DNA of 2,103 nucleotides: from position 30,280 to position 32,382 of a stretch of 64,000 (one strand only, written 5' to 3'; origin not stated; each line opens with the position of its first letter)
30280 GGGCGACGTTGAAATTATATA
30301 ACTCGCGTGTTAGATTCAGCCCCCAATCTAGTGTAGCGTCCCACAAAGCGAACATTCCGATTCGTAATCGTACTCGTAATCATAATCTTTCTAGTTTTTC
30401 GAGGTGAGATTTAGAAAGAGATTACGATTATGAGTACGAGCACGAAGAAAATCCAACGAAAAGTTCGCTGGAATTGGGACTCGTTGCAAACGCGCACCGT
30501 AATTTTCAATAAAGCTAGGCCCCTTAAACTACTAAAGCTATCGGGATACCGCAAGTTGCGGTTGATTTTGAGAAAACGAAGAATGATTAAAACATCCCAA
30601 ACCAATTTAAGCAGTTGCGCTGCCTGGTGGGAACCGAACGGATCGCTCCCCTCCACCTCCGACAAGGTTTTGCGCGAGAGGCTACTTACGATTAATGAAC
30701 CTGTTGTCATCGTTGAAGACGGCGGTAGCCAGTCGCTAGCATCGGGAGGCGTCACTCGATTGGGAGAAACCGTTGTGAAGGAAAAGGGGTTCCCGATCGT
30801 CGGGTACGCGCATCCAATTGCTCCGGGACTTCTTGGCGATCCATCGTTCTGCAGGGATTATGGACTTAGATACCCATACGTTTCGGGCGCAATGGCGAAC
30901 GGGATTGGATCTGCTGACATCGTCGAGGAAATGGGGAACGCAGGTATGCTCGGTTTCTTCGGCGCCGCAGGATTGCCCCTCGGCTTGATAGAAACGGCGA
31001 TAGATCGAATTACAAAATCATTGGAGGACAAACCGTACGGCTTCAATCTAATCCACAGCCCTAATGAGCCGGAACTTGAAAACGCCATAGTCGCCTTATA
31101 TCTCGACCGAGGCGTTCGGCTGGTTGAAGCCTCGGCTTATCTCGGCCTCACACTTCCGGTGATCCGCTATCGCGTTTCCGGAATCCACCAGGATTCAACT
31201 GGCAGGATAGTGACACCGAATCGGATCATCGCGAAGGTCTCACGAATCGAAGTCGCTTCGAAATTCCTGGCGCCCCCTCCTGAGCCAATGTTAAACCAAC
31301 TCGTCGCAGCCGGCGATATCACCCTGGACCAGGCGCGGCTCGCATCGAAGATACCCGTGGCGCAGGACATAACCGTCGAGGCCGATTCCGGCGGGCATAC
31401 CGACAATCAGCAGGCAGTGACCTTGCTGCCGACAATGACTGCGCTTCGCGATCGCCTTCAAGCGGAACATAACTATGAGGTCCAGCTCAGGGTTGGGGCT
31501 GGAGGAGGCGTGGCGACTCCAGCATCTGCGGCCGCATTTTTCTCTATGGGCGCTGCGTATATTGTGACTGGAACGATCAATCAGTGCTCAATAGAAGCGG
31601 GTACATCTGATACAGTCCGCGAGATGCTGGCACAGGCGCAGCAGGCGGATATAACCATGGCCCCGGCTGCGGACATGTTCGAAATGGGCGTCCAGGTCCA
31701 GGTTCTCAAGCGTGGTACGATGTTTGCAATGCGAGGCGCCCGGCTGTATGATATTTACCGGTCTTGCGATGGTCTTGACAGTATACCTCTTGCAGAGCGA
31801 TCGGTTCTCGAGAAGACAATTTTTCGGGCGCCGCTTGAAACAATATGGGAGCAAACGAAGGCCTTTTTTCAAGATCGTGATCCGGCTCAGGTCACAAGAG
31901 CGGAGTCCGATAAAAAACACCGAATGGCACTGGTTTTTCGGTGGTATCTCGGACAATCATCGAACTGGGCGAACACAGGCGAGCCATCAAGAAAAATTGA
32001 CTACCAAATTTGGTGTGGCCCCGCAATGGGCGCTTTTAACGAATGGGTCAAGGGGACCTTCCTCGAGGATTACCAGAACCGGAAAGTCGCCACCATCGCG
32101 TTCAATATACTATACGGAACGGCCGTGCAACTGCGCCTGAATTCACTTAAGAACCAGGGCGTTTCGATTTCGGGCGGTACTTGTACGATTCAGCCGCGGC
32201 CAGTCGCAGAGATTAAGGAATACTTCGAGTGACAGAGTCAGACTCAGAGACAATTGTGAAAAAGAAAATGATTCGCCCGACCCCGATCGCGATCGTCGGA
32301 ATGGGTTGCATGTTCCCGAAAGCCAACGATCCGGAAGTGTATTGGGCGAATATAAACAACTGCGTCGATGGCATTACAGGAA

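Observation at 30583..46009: Myxobacterial-order PUFA-synthase-like cluster in a probable PVC bacterium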

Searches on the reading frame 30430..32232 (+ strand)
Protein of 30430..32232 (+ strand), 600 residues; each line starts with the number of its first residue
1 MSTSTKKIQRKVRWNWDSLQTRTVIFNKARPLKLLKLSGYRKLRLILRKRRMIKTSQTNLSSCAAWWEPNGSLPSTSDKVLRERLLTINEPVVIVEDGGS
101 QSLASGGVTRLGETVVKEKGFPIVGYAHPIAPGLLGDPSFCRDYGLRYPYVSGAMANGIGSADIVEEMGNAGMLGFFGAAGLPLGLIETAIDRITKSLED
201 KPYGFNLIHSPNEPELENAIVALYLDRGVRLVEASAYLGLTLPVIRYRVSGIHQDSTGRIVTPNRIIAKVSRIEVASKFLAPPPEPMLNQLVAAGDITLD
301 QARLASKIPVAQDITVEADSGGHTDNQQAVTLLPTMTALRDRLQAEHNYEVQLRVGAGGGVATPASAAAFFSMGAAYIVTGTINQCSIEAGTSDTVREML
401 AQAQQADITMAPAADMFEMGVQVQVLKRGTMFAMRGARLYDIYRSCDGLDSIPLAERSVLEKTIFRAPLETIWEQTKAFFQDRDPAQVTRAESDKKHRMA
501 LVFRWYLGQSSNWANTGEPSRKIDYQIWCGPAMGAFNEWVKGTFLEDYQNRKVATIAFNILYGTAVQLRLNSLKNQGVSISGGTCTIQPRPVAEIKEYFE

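Call 3: search_protein_families(library=pfam, proteins=[window:30430-32232:+], max_evalue=0.001)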
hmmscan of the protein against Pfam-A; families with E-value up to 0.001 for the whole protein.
window:30430-32232:+ (600 aa): 2 families
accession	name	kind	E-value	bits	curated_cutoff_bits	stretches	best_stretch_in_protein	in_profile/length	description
PF21607.2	FabD_helical_ins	-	5.8e-33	113.4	27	1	447-525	2-80/80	[Acyl-carrier-protein] S-malonyltransferase, inserted helical domain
PF03060.21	NMO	-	1.9e-08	34.5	28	1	148-415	11-256/331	Nitronate monooxygenase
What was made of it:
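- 32229..38930 (+): pfaA (2233 aa, GTG start overlapping the pfaD stop by 4 nt): KS-MAT-ACPx3-KR-DH(PKS type). Pfam domains in call 3.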

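Call 4: search_protein_families(library=ncbifam, proteins=[window:30430-32232:+], max_evalue=0.001)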
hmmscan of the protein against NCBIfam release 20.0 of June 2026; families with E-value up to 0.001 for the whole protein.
window:30430-32232:+ (600 aa): 2 families
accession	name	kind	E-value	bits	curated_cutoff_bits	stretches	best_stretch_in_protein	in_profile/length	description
TIGR02814.1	pfaD_fam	subfamily_domain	3.1e-192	639.2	449.25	1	134-569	5-442/444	PfaD family polyunsaturated fatty acid/polyketide biosynthesis protein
TIGR03151.1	enACPred_II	equivalog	6e-12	45.5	453.1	1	141-220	5-83/307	enoyl-[acyl-carrier-protein] reductase FabK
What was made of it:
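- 30583..32232 (+): pfaD: FMN-type trans enoyl reductase (549 aa from Met52 of the 30430 ORF). TIGR02814 at 639 bits against a cut-off of 449 (call 4).
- Checked: Family assignments (calls 3, 4):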

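Call 60: search_solved_structures(query=window:30583-32232:+, max_evalue=0.00001)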
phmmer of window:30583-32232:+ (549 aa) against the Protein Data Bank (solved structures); distinct sequences matched with E-value up to 0.00001: 8.
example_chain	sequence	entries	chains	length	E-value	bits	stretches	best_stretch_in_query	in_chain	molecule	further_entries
4yx6_A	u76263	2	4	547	1.5e-164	551.8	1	66-530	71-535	Omega-3 polyunsaturated fatty acid synthase subunit PfaD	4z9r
6lkc_A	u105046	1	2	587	4.3e-164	550.3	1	63-530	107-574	Polyunsaturated fatty acid synthase PfaD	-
9sdd_C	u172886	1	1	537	6.5e-142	477.1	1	76-525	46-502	Polyunsaturated fatty acid synthase subunit C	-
9sdd_B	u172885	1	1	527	1.1e-136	459.8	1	82-529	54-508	Polyunsaturated fatty acid synthase subunit B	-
4cw5_A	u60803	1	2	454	2.3e-125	422.4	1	83-515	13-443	DFNA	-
4z38_A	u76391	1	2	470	4.5e-115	388.5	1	76-518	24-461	MlnA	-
2z6i_A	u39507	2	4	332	6.4e-09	38.2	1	95-185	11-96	Trans-2-enoyl-ACP reductase II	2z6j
7l00_A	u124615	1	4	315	6.9e-09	38.1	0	89-174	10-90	Enoyl-Acyl Carrier Protein Reductase FabK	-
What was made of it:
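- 30583..32232 (+): Best solved structure is Shewanella PfaD 4yx6, E 1.5e-164 (call 60).
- On Pfa-type (PUFA-synthase-like) secondary lipid synthase: Shewanella PfaD 4yx6, E 1.5e-164 (call 60).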
